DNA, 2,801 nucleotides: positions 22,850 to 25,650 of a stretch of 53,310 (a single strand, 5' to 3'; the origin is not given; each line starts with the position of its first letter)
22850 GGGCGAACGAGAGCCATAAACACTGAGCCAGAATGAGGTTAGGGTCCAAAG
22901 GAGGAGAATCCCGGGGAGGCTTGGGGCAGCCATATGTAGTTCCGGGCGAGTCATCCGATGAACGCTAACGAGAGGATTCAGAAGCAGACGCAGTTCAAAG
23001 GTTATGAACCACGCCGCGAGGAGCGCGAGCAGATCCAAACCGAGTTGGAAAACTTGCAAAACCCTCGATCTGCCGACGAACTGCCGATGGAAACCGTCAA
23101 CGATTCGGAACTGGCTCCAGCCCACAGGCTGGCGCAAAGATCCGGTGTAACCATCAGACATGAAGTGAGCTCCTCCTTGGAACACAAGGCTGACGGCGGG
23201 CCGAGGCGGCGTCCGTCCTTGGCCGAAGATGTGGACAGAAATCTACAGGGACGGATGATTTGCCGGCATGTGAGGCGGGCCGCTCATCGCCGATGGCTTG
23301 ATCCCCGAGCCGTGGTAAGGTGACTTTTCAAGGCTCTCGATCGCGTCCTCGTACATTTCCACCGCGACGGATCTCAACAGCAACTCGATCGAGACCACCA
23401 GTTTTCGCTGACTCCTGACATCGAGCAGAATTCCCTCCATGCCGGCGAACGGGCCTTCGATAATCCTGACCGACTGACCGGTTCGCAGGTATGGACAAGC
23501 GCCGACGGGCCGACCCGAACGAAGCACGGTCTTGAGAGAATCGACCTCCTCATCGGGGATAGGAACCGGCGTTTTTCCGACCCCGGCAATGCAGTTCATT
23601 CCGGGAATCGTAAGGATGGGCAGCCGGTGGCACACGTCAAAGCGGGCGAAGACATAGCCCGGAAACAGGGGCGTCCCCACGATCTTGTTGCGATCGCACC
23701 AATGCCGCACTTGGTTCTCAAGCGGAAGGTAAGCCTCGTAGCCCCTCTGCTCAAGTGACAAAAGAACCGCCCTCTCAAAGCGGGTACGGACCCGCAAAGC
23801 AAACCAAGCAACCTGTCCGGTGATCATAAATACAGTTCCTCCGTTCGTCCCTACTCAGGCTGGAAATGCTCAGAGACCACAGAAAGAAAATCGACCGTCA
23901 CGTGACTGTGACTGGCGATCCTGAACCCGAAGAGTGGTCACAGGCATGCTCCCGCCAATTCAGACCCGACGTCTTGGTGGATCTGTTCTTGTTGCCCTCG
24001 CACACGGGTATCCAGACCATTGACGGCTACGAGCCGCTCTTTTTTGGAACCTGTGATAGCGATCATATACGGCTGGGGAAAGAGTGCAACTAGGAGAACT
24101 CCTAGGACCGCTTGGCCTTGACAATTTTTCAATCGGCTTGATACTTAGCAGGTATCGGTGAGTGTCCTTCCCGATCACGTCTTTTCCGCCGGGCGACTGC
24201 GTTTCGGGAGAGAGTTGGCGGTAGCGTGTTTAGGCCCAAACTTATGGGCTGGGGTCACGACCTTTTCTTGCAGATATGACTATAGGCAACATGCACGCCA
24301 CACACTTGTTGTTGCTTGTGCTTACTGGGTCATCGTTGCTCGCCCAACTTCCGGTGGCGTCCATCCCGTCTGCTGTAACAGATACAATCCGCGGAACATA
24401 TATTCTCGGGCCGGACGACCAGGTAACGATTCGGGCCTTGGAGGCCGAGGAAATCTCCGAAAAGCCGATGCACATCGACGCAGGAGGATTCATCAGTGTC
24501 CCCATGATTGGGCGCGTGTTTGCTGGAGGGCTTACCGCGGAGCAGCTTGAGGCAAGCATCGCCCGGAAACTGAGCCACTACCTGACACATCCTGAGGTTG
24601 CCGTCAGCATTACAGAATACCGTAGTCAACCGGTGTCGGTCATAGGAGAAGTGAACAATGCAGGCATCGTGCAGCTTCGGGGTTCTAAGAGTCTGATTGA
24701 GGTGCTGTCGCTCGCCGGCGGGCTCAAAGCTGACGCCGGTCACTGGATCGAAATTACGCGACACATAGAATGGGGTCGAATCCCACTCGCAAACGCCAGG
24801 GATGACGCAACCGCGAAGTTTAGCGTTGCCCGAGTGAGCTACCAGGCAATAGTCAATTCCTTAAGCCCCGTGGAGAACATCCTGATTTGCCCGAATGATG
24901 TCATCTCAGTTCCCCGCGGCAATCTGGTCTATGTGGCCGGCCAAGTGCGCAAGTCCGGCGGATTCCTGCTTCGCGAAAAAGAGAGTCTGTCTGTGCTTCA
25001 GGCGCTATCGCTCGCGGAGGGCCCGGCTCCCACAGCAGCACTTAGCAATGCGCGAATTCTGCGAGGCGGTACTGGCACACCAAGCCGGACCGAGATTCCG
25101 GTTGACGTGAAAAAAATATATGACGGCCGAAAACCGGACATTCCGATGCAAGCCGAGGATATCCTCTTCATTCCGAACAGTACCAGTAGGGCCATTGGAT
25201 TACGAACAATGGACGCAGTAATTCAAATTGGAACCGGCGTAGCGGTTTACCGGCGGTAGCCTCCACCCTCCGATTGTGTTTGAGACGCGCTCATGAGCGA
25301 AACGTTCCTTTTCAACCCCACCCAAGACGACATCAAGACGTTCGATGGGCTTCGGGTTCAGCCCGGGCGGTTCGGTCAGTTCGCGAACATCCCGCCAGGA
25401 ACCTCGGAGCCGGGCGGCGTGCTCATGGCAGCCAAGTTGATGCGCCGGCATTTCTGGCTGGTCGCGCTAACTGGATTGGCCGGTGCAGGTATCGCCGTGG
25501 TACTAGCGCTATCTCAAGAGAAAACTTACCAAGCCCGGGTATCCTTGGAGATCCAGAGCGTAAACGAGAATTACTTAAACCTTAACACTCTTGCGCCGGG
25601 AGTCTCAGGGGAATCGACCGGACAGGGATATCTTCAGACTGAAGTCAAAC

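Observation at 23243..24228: Exact 12-nt ops-type element in the wza-wzc leader, paired with a divergent NusG-paralog gene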

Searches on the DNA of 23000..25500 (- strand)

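Call 22: search_rna_families(source=window, start=23000, end=25500, threshold=evalue, max_evalue=10, show_alignments=3)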
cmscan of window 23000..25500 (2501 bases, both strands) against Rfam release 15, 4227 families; matches with E-value up to 10: 0.
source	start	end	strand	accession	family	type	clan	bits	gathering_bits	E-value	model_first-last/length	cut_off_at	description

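Call 49: search_rna_families(sources=[L001, L009, L016, L035, L085, L100], threshold=evalue, max_evalue=1)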
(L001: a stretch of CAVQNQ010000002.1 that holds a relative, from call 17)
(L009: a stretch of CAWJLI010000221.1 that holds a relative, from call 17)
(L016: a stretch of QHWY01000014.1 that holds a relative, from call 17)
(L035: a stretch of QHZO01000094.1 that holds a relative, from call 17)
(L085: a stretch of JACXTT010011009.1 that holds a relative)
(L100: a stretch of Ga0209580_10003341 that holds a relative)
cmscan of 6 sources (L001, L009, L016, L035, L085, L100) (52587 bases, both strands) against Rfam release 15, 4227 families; matches with E-value up to 1: 2.
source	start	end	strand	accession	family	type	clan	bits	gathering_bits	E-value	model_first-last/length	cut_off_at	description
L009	1935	2040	+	RF00926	MIR1151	Gene; miRNA;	-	36.1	90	0.062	1-110/110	no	MIR1151 microRNA precursor family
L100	3363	3530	+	RF02156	NPPA-AS1_1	Gene; lncRNA;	-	33.6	45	0.051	1-176/176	no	NPPA antisense RNA 1 conserved region 1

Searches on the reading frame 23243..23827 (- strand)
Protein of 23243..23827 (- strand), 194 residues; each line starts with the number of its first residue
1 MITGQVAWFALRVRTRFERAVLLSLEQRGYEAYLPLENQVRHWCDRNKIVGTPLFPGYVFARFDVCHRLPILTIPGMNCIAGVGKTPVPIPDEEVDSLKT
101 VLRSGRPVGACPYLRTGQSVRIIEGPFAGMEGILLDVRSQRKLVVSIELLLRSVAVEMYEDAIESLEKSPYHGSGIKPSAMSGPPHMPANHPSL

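Call 8: search_protein_families(library=ncbifam, proteins=[window:23243-23827:-], max_evalue=0.01)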
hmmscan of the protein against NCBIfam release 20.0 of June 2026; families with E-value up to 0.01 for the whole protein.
window:23243-23827:- (194 aa): 6 families
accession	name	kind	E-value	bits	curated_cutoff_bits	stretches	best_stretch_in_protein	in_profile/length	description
NF033644.1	antiterm_UpxY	subfamily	3.1e-33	115.1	100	1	8-161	1-162/164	UpxY family transcription antiterminator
TIGR01955.1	RfaH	equivalog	7.5e-17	61.8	144.5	1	8-161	1-156/159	transcription/translation regulatory transformer protein RfaH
NF033641.1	antiterm_LoaP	exception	3.2e-14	53.4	125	1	8-156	1-157/166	antiterminator LoaP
TIGR00922.1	nusG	equivalog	4.9e-12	46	135.7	1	29-164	31-170/172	transcription termination/antitermination protein NusG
NF006534.0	PRK09014.1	equivalog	6.3e-11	42.5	124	1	8-160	4-156/162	transcription/translation regulatory transformer protein RfaH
TIGR01956.2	NusG_myco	equivalog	0.0034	17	150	0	115-161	187-234/239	transcription termination/antitermination protein NusG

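Call 9: search_protein_families(library=pfam, proteins=[window:23243-23827:-], max_evalue=0.01)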
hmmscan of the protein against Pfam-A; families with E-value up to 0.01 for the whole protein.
window:23243-23827:- (194 aa): 3 families
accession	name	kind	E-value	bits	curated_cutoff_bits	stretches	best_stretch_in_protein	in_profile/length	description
PF02357.24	NusG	-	1.7e-18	67.4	22.2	1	7-98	2-92/93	Transcription termination factor nusG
PF00467.35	KOW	-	0.00039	20.6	22.3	1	117-139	2-24/32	KOW motif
PF23290.1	KOW5_SPT5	-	0.0084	16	27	0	117-139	3-25/46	Transcription elongation factor SPT5, fifth KOW domain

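Call 10: find_homologous_proteins(query=window:23243-23827:-, max_evalue=0.00001)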
Query window:23243-23827:- (194 aa): 218 proteins with E <= 0.00001 among 339 candidates; the best 120 are listed.
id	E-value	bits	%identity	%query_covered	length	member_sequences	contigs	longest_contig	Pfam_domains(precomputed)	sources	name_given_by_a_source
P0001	6.1e-119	413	95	100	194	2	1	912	PF02357.25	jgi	jgi:transcription antitermination factor NusG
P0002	1.2e-110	386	88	100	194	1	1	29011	PF02357.25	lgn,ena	-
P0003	1.4e-109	382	88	100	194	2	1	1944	PF02357.25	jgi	jgi:transcription antitermination factor NusG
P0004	3.7e-97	342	80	100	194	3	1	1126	PF02357.25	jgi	jgi:transcription termination/antitermination protein NusG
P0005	1.0e-91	324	76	100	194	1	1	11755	PF02357.25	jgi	jgi:transcriptional antiterminator NusG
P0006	9.5e-46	174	47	93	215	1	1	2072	PF02357.25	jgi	jgi:transcription antitermination factor NusG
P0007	6.7e-45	171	49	84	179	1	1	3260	PF02357.25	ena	-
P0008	1.5e-44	170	54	79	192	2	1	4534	PF02357.25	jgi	jgi:transcription antitermination factor NusG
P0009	9.8e-44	168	46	94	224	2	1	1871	PF02357.25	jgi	jgi:transcription antitermination factor NusG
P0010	1.6e-43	167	48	90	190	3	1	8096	PF02357.25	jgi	jgi:transcription antitermination factor NusG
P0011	2.5e-43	166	51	79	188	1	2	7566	PF02357.25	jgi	jgi:transcriptional antiterminator NusG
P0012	3.0e-43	166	50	84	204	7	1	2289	PF02357.25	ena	-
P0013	3.5e-43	166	46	87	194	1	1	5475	PF02357.25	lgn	-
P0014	8.6e-43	165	49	87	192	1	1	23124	PF02357.25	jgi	jgi:transcription antitermination factor NusG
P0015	9.2e-43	164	51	84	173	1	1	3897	PF02357.25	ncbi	-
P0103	4.4e-37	146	44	82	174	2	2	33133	PF02357.25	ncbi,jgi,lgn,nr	ncbi:MAG: UpxY family transcription antiterminator [Acidobacteriaceae bacterium]|nr:UpxY family tran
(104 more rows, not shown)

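Call 17: find_related_loci(query=A1, collection=genome_contigs, flank=4000)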
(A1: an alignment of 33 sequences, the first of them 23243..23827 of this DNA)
Query A1 (194 aa) in genome_contigs; peptide patterns used: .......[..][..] (x = any residue, [..] = any of these).
599 stretches matched a pattern (row limit reached: there are more); 588 encode a relative of the query (tblastn E <= 1e-3); the best 80 are kept; 80 distinct loci.
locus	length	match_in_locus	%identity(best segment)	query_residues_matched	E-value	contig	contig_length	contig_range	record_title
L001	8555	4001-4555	47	4-194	2e-50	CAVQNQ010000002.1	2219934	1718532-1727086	MAG: Terriglobia bacterium isolate MFD01231.bin.1.11 genome assembly, contig: contig_13989, whole genome shotgun sequenc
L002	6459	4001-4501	50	8-174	9e-50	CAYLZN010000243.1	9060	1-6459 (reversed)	MAG TPA_asm: uncultured Vicinamibacteraceae bacterium isolate binchicken_co16_328 genome assembly, contig: NODE_12690_le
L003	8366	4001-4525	46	8-194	5e-49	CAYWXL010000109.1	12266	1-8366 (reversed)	MAG TPA_asm: uncultured Solibacteraceae bacterium isolate SRP216583_co2_198 genome assembly, contig: NODE_4234_length_12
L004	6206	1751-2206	52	7-158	3e-48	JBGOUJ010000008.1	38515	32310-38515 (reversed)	MAG: Terriglobia bacterium isolate OBJ_0618_7090110_141 k141_3579724_length_38515_cov_23.0792, whole genome shotgun sequ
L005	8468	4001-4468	48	8-163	6e-48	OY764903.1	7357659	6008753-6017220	MAG: Bryobacteraceae bacterium isolate d7944118-f527-4ba8-a886-cdd3ae4bc3f8 genome assembly, chromosome: 1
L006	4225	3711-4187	50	8-166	2e-47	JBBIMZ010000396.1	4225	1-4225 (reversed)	MAG: Solibacteraceae bacterium isolate BR2F70218_bin_244 NODE_18712_length_4225_cov_3.760911, whole genome shotgun seque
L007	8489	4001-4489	47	1-163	5e-47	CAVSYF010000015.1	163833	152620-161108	MAG: Bryobacterales bacterium isolate MFD05512.bin.2.53 genome assembly, contig: contig_20525, whole genome shotgun sequ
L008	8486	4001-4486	49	8-169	1e-46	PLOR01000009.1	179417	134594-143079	MAG: Bryobacterales bacterium isolate bog_406 73.20120700_S3X.5_contig_167, whole genome shotgun sequence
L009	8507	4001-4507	46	8-182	2e-46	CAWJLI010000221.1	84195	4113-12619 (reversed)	MAG: Bryobacterales bacterium isolate MFD05379.bin.2.2 genome assembly, contig: contig_9805, whole genome shotgun sequen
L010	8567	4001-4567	45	1-176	2e-46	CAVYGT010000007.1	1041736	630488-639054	MAG: Terriglobia bacterium isolate MFD05377.bin.1.65 genome assembly, contig: contig_28467, whole genome shotgun sequenc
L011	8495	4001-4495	48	3-167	4e-46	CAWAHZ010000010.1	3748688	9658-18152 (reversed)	MAG: Bryobacterales bacterium isolate MFD04434.bin.1.11 genome assembly, contig: contig_762, whole genome shotgun sequen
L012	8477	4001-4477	48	8-166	4e-46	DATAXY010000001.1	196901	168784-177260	MAG TPA_asm: Bryobacteraceae bacterium isolate SMAG_U5665 k141_1373715, whole genome shotgun sequence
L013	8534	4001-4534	42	3-180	4e-46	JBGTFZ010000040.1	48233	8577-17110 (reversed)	MAG: Bryobacteraceae bacterium isolate JTS-RE203 k141_2153268, whole genome shotgun sequence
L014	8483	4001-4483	47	7-167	4e-46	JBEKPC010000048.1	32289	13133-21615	MAG: Bryobacteraceae bacterium isolate SPRUCE 455 SPRUCE_455_48, whole genome shotgun sequence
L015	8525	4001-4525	46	7-180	5e-46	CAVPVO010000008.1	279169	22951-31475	MAG: Terriglobia bacterium isolate MFD00082.bin.2.4 genome assembly, contig: contig_6022, whole genome shotgun sequence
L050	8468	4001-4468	46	8-163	2e-43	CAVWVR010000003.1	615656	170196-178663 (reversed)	MAG: Terriglobia bacterium isolate MFD09671.bin.1.203 genome assembly, contig: contig_17437, whole genome shotgun sequen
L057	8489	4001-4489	47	8-170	2e-46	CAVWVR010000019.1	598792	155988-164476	MAG: Terriglobia bacterium isolate MFD09671.bin.1.203 genome assembly, contig: contig_7375, whole genome shotgun sequenc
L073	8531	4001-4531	45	8-183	2e-42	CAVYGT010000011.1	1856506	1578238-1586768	MAG: Terriglobia bacterium isolate MFD05377.bin.1.65 genome assembly, contig: contig_64765, whole genome shotgun sequenc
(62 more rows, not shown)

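Call 20: find_encoding_contigs(protein=P0002, flank=10000, max_places=3)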
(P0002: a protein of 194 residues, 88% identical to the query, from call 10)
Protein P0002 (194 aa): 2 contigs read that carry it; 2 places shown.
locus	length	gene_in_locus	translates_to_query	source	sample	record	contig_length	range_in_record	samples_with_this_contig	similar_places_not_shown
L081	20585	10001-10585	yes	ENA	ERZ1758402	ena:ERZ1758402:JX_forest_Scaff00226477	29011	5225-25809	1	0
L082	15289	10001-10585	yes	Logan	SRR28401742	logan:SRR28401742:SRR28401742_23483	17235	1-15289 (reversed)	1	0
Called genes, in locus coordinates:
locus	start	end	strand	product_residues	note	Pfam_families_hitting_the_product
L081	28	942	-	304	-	-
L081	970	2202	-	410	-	PF08421:Methyltransf_13, PF13489:Methyltransf_23, PF08241:Methyltransf_11, PF08242:Methyltransf_12, PF13649:Methyltransf_25 (weak), PF08484:Methyltransf_14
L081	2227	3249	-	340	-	PF01370:Epimerase, PF16363:GDP_Man_Dehyd, PF04321:RmlD_sub_bind (weak)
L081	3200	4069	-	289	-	PF00483:NTP_transferase, PF12804:NTP_transf_3 (weak)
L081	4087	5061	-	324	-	PF00535:Glycos_transf_2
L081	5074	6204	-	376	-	PF00535:Glycos_transf_2, PF10111:Glyco_tranf_2_2 (weak), PF13641:Glyco_tranf_2_3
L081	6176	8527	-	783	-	PF02706:Wzz (weak), PF13807:GNVR, PF06564:CBP_BcsQ (weak), PF13614:AAA_31, PF01656:CbiA (weak)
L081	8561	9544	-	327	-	PF02563:Poly_export, PF10531:SLBB (weak), PF22461:SLBB_2 (faint)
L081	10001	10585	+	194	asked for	PF02357:NusG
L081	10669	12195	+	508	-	PF13727:CoA_binding_3 (weak), PF02397:Bac_transf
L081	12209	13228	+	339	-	PF03808:Glyco_tran_WecG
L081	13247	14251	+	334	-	PF01073:3Beta_HSD, PF01370:Epimerase, PF07993:NAD_binding_4 (faint), PF13460:NAD_binding_10 (weak), PF16363:GDP_Man_Dehyd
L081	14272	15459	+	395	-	PF13439:Glyco_transf_4, PF13579:Glyco_trans_4_4 (weak), PF20706:GT4-conflict (weak), PF00534:Glycos_transf_1, PF13692:Glyco_trans_1_4, PF13524:Glyco_trans_1_2 (weak)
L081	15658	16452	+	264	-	-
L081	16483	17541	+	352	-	-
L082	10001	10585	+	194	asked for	PF02357:NusG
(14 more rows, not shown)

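Call 21: find_encoding_contigs(protein=P0005, flank=10000, max_places=3)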
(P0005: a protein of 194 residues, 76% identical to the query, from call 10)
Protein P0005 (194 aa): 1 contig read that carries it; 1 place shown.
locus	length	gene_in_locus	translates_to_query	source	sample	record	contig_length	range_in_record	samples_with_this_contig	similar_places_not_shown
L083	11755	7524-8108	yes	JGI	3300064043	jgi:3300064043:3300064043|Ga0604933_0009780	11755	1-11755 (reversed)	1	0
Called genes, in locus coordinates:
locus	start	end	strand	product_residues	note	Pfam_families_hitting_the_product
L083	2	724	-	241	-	?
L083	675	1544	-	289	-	PF00483:NTP_transferase, PF12804:NTP_transf_3 (weak)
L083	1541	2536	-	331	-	PF00535:Glycos_transf_2, PF13641:Glyco_tranf_2_3 (weak)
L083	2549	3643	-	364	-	PF00535:Glycos_transf_2, PF13641:Glyco_tranf_2_3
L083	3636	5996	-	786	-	PF02706:Wzz, PF13807:GNVR, PF01656:CbiA (weak), PF13614:AAA_31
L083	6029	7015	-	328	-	PF02563:Poly_export, PF10531:SLBB (weak), PF22461:SLBB_2 (faint)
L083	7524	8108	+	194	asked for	PF02357:NusG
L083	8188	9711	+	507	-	PF13727:CoA_binding_3 (weak), PF02397:Bac_transf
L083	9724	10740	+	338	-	PF03808:Glyco_tran_WecG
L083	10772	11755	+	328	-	?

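Call 33: search_solved_structures(query=window:23243-23827:-, max_evalue=0.01, show_alignments=3)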
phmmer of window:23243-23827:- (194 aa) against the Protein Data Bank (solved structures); distinct sequences matched with E-value up to 0.01: 24.
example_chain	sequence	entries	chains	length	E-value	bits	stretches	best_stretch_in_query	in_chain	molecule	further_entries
6gov_G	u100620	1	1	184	4.1e-10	43.1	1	9-162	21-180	Transcription termination/antitermination protein NusG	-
6ztj_CF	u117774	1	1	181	5.5e-10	42.7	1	9-162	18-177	Transcription termination/antitermination protein NusG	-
9gux_Z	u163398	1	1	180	6.3e-10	42.5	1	9-160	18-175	Transcription termination/antitermination protein NusG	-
9w0n_7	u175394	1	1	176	6.4e-10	42.5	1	9-162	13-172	Transcription termination/antitermination protein NusG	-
2jvv_A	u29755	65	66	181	7e-10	42.3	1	9-162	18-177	Transcription antitermination protein nusG | Transcription termination/antitermination protein NusG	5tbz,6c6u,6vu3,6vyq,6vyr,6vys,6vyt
5ms0_F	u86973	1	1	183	7.3e-10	42.3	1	9-162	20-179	Transcription termination/antitermination protein NusG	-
6tqn_G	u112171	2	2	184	7.4e-10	42.3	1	9-162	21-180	Transcription termination/antitermination protein NusG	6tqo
1m1g_A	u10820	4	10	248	8.2e-10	42.1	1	49-165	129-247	Transcription antitermination protein nusG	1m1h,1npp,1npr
8f5g_A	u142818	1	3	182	5.2e-08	36.2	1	53-165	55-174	Transcription termination/antitermination protein NusG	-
9ik0_A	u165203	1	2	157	3.8e-07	33.4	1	4-97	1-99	Transcription antitermination protein RfaH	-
8pen_P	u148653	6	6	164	1.5e-06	31.5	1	8-152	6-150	Transcription antitermination protein RfaH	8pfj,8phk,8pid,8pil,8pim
2oug_A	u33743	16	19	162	1.7e-06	31.3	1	8-152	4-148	Transcriptional activator rfaH | Transcription antitermination protein RfaH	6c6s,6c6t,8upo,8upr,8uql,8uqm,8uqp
5ond_A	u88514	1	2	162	1.7e-06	31.3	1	8-152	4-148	Transcription antitermination protein RfaH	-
2xhc_A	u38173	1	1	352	2e-06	31.1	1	52-164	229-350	TRANSCRIPTION ANTITERMINATION PROTEIN NUSG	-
2lq8_A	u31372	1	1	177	4.9e-06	29.8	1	52-167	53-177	Transcription antitermination protein nusG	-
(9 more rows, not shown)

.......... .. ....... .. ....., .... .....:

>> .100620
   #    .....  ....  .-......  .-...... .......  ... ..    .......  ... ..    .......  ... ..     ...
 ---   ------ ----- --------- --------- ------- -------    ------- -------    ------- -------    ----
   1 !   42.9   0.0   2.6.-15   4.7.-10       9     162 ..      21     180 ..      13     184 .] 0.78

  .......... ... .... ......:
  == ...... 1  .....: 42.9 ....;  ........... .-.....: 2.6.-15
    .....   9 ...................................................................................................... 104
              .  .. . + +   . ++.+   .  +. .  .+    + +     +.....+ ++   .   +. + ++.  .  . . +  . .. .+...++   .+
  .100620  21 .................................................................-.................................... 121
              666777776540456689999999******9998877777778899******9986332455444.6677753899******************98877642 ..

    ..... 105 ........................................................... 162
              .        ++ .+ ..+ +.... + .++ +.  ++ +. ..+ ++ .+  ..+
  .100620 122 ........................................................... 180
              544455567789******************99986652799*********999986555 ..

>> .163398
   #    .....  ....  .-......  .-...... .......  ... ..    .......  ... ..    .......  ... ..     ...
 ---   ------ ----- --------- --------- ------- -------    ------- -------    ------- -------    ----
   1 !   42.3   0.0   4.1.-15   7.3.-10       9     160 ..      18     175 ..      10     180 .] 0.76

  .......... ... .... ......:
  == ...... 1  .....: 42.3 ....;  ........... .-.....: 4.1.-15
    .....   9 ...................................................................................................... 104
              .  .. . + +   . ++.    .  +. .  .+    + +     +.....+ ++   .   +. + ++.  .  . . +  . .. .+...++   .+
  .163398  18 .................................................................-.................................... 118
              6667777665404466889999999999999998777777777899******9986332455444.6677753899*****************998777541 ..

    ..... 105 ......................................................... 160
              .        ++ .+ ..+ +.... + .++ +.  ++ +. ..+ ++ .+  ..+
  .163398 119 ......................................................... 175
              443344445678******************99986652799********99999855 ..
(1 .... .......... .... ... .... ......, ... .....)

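Call 46: predict_structure(alignment_id=A1)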
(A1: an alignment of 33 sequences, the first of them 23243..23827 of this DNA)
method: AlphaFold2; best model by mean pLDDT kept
length: 194 residues; sequences in the alignment: 33
mean_pLDDT: 69.9   pTM: 0.57
mean pLDDT of the five models: 69.9, 67.8, 66.1, 65.9, 64.8
residues with pLDDT >= 90: 52; 70-90: 48; 50-70: 46; < 50: 48
segments of 3 or more residues with pLDDT < 50: 107-115, 135-157, 168-179
pLDDT, mean of each block of 10 residues (from residue 1): 73 93 97 87 84 85 93 93 82 81 57 48 62 51 46 47 58 42 58 51
secondary structure, 60 per line:
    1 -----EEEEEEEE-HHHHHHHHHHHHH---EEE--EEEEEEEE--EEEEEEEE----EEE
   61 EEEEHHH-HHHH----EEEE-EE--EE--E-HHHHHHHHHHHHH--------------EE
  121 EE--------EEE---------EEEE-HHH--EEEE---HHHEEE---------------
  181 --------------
elements in order: E6-13 H15-27 E31-33 E36-43 E46-53 E58-64 H69-72 E77-80 H92-104 E119-122 E131-133 E143-146 E153-156 E163-165
